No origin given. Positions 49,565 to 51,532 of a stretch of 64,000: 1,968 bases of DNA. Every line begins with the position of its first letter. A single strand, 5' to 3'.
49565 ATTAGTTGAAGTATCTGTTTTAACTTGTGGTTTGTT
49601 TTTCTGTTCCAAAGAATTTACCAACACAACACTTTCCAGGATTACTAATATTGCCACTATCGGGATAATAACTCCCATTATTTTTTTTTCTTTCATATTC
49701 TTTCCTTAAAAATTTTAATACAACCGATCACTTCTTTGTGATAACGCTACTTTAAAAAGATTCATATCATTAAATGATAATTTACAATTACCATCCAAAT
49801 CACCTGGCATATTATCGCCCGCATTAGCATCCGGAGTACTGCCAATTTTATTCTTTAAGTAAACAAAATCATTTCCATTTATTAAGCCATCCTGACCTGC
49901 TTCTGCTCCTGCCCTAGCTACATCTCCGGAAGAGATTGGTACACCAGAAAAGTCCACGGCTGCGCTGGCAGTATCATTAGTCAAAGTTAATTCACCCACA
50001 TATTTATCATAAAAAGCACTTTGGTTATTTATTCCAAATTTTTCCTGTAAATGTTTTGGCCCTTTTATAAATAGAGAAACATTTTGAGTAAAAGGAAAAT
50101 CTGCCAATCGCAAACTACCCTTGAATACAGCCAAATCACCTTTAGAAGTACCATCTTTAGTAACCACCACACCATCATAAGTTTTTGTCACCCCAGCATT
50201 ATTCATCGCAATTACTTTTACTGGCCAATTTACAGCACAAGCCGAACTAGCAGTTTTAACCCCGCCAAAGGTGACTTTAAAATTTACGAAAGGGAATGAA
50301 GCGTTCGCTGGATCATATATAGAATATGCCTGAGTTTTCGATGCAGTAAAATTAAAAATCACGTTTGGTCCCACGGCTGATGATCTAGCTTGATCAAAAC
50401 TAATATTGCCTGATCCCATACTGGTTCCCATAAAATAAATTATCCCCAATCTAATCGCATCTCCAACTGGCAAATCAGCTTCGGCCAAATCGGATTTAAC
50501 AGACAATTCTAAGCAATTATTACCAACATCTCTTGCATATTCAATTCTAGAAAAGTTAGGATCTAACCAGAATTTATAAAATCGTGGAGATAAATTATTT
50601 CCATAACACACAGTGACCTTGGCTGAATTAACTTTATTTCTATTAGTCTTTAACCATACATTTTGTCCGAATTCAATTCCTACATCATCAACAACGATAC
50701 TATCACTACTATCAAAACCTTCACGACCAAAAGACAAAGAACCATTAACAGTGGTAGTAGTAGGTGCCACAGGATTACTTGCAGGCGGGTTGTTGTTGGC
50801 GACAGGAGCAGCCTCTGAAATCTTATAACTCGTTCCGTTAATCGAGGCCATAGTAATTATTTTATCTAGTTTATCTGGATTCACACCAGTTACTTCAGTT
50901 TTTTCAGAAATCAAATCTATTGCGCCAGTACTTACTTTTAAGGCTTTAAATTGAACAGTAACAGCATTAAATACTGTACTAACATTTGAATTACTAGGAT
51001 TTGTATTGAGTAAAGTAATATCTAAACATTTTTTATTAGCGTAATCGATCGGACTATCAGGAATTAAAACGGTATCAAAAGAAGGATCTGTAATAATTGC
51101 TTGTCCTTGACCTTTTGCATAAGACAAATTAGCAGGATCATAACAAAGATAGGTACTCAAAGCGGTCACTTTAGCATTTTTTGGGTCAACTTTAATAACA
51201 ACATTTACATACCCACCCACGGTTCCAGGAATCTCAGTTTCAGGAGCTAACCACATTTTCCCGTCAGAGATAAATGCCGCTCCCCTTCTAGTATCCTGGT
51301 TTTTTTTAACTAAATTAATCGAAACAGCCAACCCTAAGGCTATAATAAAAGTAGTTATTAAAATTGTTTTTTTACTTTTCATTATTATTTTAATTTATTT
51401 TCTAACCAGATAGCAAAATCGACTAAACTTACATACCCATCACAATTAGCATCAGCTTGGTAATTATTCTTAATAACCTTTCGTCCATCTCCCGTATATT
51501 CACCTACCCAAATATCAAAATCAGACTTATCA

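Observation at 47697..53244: Five-gene cluster of secreted proteins with cohesin-like and dockerin-like modules: a putative cell-surface cohesin-dockerin assembly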

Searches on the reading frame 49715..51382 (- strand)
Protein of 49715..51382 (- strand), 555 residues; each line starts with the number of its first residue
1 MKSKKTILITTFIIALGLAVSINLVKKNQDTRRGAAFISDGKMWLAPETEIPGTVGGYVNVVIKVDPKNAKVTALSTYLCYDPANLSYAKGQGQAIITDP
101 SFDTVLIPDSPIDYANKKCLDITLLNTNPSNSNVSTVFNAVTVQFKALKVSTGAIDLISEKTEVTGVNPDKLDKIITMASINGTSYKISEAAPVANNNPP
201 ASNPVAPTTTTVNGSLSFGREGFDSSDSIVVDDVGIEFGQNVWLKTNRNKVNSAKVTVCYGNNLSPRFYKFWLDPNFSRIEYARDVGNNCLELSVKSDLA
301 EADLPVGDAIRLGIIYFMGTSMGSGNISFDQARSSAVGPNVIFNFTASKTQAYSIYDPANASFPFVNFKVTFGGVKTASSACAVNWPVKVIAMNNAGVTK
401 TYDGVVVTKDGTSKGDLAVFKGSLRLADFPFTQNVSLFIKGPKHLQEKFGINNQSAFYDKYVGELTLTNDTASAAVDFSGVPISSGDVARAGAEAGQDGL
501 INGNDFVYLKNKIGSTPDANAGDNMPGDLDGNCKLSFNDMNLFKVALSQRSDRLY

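Call 3: search_protein_families(library=pfam, proteins=[window:49715-51382:-], max_evalue=10)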
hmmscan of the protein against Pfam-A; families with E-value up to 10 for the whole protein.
window:49715-51382:- (555 aa): 0 families
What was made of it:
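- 49718..49936 (-): p4 dockerin (aa 483-555): first loop carries an 8-residue insertion, second loop canonical (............). The window copy alone has no Pfam hit (call 3).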

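Call 4: search_protein_families(library=ncbifam, proteins=[window:49715-51382:-], max_evalue=10)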
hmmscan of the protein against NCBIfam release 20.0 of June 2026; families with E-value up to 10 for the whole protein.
window:49715-51382:- (555 aa): 0 families

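Call 8: find_homologous_proteins(query=window:49715-51382:-)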
Query window:49715-51382:- (555 aa): 11 proteins with E <= 0.001 among 8000 candidates.
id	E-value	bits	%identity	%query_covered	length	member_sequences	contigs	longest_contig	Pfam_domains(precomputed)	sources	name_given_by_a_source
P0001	0.0e+0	1232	100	100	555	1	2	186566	-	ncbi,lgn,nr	ncbi:MAG: hypothetical protein Q8P53_00605 [Candidatus Shapirobacteria bacterium]|nr:hypothetical pr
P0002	0.0e+0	1139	91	100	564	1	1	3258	-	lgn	-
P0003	2.3e-61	226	33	59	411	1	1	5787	-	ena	-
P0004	1.4e-57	214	34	58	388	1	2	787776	-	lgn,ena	-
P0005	1.5e-45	174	28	100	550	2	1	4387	PF00404.25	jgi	-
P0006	3.4e-45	173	29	100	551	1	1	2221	PF00963.25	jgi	-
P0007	2.0e-44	170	33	49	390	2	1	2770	-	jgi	-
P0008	2.3e-44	170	26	100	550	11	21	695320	PF00404.25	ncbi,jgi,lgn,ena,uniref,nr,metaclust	ncbi:hypothetical protein A2574_00710 [Candidatus Shapirobacteria bacterium RIFOXYD1_FULL_38_32]|uni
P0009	1.4e-37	148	34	34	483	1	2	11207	-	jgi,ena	jgi:hypothetical protein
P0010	3.2e-34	137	40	35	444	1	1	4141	-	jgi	-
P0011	1.2e-13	69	35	34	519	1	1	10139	PF00963.25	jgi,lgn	-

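Call 11: search_protein_families(library=pfam, alignment_id=A1, max_evalue=1)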
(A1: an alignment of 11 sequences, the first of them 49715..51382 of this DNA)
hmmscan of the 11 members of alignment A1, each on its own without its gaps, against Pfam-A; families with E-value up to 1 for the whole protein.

A. member 1, window:49715-51382:- (555 aa): 0 families

B. families by the number of members that match (of 11 scanned): 10 families
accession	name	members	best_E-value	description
PF00404.24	Dockerin_1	6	8.8e-06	Dockerin type I domain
PF00963.24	Cohesin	3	5.6e-16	Cohesin domain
PF00746.26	Gram_pos_anchor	2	0.037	LPXTG cell wall anchor motif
PF04379.20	DUF525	1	0.0038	ApaG domain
PF21803.3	Nab2-zf4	1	0.033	Nab2-type CCCH zinc finger 4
PF22544.2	HYDIN_VesB_CFA65-like_Ig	1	0.054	HYDIN/CFA65/VesB-like, Ig-like domain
PF25012.1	DUF7786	1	0.13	Family of unknown function (DUF7786)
PF24733.1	DUF7684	1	0.22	Domain of unknown function (DUF7684)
PF23950.1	MLLE_2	1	0.22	MLLE-related domain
PF20745.2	TSP_Ig-like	1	0.35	Tailspike protein-like, Ig-like domain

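Call 15: find_encoding_contigs(protein=P0008, flank=10000, max_places=2)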
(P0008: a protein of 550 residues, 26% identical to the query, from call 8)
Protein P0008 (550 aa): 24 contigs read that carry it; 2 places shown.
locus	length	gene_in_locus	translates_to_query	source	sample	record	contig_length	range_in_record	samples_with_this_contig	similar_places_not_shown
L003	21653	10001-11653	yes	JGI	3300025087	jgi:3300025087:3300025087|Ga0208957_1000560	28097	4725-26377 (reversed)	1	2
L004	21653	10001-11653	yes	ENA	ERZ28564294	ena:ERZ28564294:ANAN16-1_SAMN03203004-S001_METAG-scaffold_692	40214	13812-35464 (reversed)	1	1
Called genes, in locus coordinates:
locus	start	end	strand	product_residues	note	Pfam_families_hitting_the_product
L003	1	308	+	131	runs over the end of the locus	-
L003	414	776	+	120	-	-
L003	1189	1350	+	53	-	-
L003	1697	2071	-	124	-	PF18895:T4SS_pilin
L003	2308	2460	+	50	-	-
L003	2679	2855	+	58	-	-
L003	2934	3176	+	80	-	-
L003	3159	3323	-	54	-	-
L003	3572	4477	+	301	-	PF14402:7TM_transglut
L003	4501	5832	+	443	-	PF14397:ATPgrasp_ST, PF02655:ATP-grasp_3 (faint), PF08443:RimK (faint), PF14398:ATPgrasp_YheCD (faint), PF05618:RimB-like (faint)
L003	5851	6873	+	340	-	PF02955:GSH-S_ATP, PF08443:RimK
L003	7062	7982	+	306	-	PF08443:RimK, PF02955:GSH-S_ATP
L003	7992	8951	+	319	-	PF00404:Dockerin_1 (weak)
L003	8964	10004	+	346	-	-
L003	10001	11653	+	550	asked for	PF00404:Dockerin_1 (faint)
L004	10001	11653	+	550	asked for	PF00404:Dockerin_1 (faint)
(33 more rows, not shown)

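Call 38: predict_structure(alignment_id=A1)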
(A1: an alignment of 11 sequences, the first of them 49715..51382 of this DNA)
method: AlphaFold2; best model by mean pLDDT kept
length: 555 residues; sequences in the alignment: 11
mean_pLDDT: 58.7   pTM: 0.34
mean pLDDT of the five models: 58.7, 56.4, 55.2, 55.1, 52.3
residues with pLDDT >= 90: 13; 70-90: 189; 50-70: 142; < 50: 211
segments of 3 or more residues with pLDDT < 50: 26-39, 192-251, 261-281, 298-361, 443-462, 486-502, 520-524, 551-555
pLDDT, mean of each block of 10 residues (from residue 1): 65 78 50 40 83 81 82 83 82 63 72 84 75 70 87 87 71 60 83 36 30 34 42 27 41 53 38 44 54 52 39 32 27 30 32 29 78 66 65 76 74 78 82 77 46 36 66 78 52 39 56 58 50 66 61 40
secondary structure, 60 per line:
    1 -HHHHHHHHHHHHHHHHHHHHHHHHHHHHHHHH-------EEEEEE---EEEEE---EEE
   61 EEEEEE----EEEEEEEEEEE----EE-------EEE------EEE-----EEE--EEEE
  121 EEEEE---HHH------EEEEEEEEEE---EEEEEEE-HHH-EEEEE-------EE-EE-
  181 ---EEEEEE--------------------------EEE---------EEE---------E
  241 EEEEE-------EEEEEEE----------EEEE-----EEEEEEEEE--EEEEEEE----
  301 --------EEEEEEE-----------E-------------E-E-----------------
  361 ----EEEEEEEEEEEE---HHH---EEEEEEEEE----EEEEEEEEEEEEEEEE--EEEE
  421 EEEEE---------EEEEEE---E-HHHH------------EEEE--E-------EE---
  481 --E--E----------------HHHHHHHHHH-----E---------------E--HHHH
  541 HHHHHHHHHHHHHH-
elements in order: H2-33 E41-46 E50-54 E58-66 E71-81 E95-97 E104-106 E112-114 E117-125 E138-147 E151-157 E163-167 E184-189 E216-218 E228-230 E240-245 E253-259 E270-273 E279-287 E290-296 E309-315 E365-376 E386-394 E399-414 E417-425 E435-440 H446-449 E462-465 H503-512 H537-554
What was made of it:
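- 50363..50677 (-): p4 cohesin 2 (aa 236-340), a strain-specific insertion. The model is low-confidence here (call 38).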

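Call 40: fold_search(model_id=the predicted structure, library=pdb)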
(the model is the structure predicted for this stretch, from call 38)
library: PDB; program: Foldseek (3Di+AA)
matches with E <= 10: 1850; with E <= 0.001: 261
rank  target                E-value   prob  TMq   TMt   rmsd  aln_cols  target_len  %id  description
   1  4fl4_L                3.8e-07  1.00  0.20  0.34  17.0       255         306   13  Scaffoldin conformation and dynamics revealed by a ternary complex from the Clostridium thermocellum cellulosome (released 2012-06-27)
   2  3l8q_A                5.8e-07  1.00  0.20  0.30  19.7       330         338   13  Structure analysis of the type II cohesin dyad from the adaptor ScaA scaffoldin of Acetivibrio cellulolyticus (released 2010-05-05)
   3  4ums                  7.9e-07  1.00  0.21  0.66   4.4       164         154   15  The crystal structure of the seventh ScaB type I cohesin from Pseudobacteroides cellulosolvens (released 2015-05-06)
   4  3kcp_A                1.5e-06  1.00  0.20  0.34  15.4       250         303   12  Crystal structure of interacting Clostridium thermocellum multimodular components (released 2010-02-09)
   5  3l8q_C                2.0e-06  1.00  0.20  0.31  19.5       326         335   12  Structure analysis of the type II cohesin dyad from the adaptor ScaA scaffoldin of Acetivibrio cellulolyticus (released 2010-05-05)
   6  6kgd_A                2.8e-06  1.00  0.21  0.72   3.9       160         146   14  Crystal structure of CaDoc0917(R49D)-CaCohA2 complex at pH 8.0 (released 2020-07-08)
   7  6kgc_A                3.3e-06  1.00  0.22  0.76   3.8       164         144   14  Crystal structure of CaDoc0917(R49D)-CaCohA2 complex at pH 5.4 (released 2020-07-08)
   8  3l8q_B                3.4e-06  1.00  0.20  0.30  19.8       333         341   13  Structure analysis of the type II cohesin dyad from the adaptor ScaA scaffoldin of Acetivibrio cellulolyticus (released 2010-05-05)
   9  4fl4_C                4.0e-06  1.00  0.19  0.32  15.6       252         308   13  Scaffoldin conformation and dynamics revealed by a ternary complex from the Clostridium thermocellum cellulosome (released 2012-06-27)
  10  6kgf_C                4.5e-06  1.00  0.21  0.72   3.6       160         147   14  Crystal structure of CaDoc0917(R16D)-CaCohA2 complex at pH 8.2 (released 2020-07-08)
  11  6kgf_A                7.1e-06  1.00  0.21  0.72   4.0       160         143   15  Crystal structure of CaDoc0917(R16D)-CaCohA2 complex at pH 8.2 (released 2020-07-08)
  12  4fl4_I                7.1e-06  1.00  0.19  0.32  15.0       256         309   13  Scaffoldin conformation and dynamics revealed by a ternary complex from the Clostridium thermocellum cellulosome (released 2012-06-27)
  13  4dh2_C                7.5e-06  1.00  0.21  0.64   4.1       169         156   10  Crystal structure of Coh-OlpC(Cthe_0452)-Doc435(Cthe_0435) complex: A novel type I Cohesin-Dockerin complex from Clost (released 2012-11-28)
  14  3lso_A                7.9e-06  0.90  0.12  0.14  23.0       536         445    9  Crystal structure of Putative membrane anchored protein from Corynebacterium diphtheriae (released 2010-02-23)
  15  6kge_A                1.0e-05  1.00  0.21  0.75   4.0       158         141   11  Crystal structure of CaDoc0917(R16D)-CaCohA2 complex at pH 5.5 (released 2020-07-08)
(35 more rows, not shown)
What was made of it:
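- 50363..50677 (-): Foldseek hits to cohesin dyads (call 40).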

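Call 46: search_protein_families(library=phrogs, proteins=[window:49715-51382:-], max_evalue=1)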
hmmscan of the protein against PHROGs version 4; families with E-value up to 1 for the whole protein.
window:49715-51382:- (555 aa): 1 family
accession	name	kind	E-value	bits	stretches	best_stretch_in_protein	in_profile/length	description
phrog_17724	-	unknown function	0.1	13.6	0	242-271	18-44/58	-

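Call 80: find_encoding_contigs(protein=P0002, flank=6000, max_places=2)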
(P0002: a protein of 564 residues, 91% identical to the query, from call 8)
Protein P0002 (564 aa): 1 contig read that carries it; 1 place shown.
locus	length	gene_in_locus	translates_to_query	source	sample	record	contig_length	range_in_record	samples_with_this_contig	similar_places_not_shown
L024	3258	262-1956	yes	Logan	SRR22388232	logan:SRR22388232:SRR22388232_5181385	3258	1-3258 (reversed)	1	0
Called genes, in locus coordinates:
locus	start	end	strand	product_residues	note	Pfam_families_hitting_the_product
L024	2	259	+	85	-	?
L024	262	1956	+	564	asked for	-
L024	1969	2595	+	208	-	-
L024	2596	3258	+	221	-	?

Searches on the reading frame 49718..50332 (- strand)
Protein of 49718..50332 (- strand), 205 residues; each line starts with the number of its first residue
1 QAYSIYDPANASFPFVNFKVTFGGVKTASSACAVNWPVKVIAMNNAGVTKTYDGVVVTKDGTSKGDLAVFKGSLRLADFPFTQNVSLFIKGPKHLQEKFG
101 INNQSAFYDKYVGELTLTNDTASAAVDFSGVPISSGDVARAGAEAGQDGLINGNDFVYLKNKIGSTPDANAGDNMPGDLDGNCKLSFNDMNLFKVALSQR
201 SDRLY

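Call 50: search_solved_structures(query=A5, max_evalue=10, show_alignments=2)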
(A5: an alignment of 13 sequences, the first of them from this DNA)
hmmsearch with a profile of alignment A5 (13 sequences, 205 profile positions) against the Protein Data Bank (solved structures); distinct sequences matched with E-value up to 10: 27.
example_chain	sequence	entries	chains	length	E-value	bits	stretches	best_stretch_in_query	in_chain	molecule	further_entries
8x39_A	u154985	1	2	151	2.6e-06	30.4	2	137-199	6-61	Serine protease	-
8x3a_A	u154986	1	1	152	2.7e-06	30.4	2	137-199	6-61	Serine protease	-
1ohz_B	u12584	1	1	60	3.3e-06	30.1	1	137-196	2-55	ENDO-1,4-BETA-XYLANASE Y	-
2ccl_B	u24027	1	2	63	3.8e-06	29.9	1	135-196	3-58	ENDO-1,4-BETA-XYLANASE Y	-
4fl4_A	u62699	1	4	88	2.5e-05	27.2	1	137-202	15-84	Glycoside hydrolase family 9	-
5nrm_B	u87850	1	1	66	0.00011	25.2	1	136-197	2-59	DocCel5: Type I dockerin repeat domain from A. cellulolyticus family 5 endoglucanase WP_01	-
5nrk_B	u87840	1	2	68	0.0007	22.5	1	136-197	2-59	DocCel5: Type I dockerin repeat domain from A. cellulolyticus family 5 endoglucanase WP_01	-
8zvk_A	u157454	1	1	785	0.00084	22.3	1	126-200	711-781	AaBgIC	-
4cj0_A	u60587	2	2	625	0.00091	22.1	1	134-201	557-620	ENDOGLUCANASE D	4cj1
1clc_A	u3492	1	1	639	0.00095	22.1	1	134-201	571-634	ENDOGLUCANASE CELD; EC: 3.2.1.4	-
2y3n_B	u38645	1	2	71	0.0015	21.4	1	174-198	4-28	CELLULOSOMAL FAMILY-48 PROCESSIVE GLYCOSIDE HYDROLASE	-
4dh2_B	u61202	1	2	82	0.0027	20.6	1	137-197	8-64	Dockerin type 1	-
2yik_A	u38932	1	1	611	0.0035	20.2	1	134-197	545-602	ENDOGLUCANASE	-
2mte_A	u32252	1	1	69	0.0045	19.9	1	137-197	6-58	Cellulose 1,4-beta-cellobiosidase (reducing end) CelS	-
1daq_A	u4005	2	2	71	0.0058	19.5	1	137-198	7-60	ENDOGLUCANASE SS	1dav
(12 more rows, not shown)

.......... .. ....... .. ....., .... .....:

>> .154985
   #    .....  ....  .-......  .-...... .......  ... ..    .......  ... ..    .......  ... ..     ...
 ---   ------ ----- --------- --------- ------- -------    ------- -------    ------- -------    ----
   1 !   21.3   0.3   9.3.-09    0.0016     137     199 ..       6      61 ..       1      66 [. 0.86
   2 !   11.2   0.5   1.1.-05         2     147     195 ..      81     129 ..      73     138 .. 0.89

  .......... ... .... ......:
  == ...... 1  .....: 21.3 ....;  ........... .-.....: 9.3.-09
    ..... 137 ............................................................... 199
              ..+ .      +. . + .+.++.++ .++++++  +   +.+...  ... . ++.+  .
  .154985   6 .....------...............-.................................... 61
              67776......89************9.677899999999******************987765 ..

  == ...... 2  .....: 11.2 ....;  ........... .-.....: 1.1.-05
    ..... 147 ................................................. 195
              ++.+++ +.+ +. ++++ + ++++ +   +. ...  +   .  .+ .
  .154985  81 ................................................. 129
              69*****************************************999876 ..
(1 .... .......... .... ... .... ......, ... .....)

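Call 51: search_protein_families(library=pfam, alignment_id=A5, max_evalue=1)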
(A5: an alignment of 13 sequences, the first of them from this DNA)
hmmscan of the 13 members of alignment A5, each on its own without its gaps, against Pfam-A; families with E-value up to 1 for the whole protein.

A. member 1, seq(205 aa): 0 families

B. families by the number of members that match (of 13 scanned): 10 families
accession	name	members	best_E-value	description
PF00404.24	Dockerin_1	12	5.4e-12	Dockerin type I domain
PF07808.18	RED_N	1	0.0083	RED-like protein N-terminal region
PF01839.29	FG-GAP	1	0.039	FG-GAP repeat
PF12975.13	DUF3859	1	0.059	Domain of unknown function (DUF3859)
PF13517.12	FG-GAP_3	1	0.066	FG-GAP-like repeat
PF09276.15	Pertus-S5-tox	1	0.11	Pertussis toxin S5 subunit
PF21056.3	ZSWIM1-3_RNaseH-like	1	0.12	Zinc finger SWIM domain-containing protein 1/3, RNaseH-like domain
PF00036.39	EF-hand_1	1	0.12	EF hand domain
PF03610.21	EIIA-man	1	0.18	PTS system fructose IIA component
PF13202.12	EF-hand_5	1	0.2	EF hand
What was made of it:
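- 49718..49936 (-): The profile hits 1ohz_B at 3.3e-6 over both repeats (calls 50, 51).
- On Type I dockerin (Pfam PF00404): p4 family: 12 of 13 hit Dockerin_1 (5.4e-12), and the profile aligns to 1ohz_B over both repeats (calls 50, 51).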
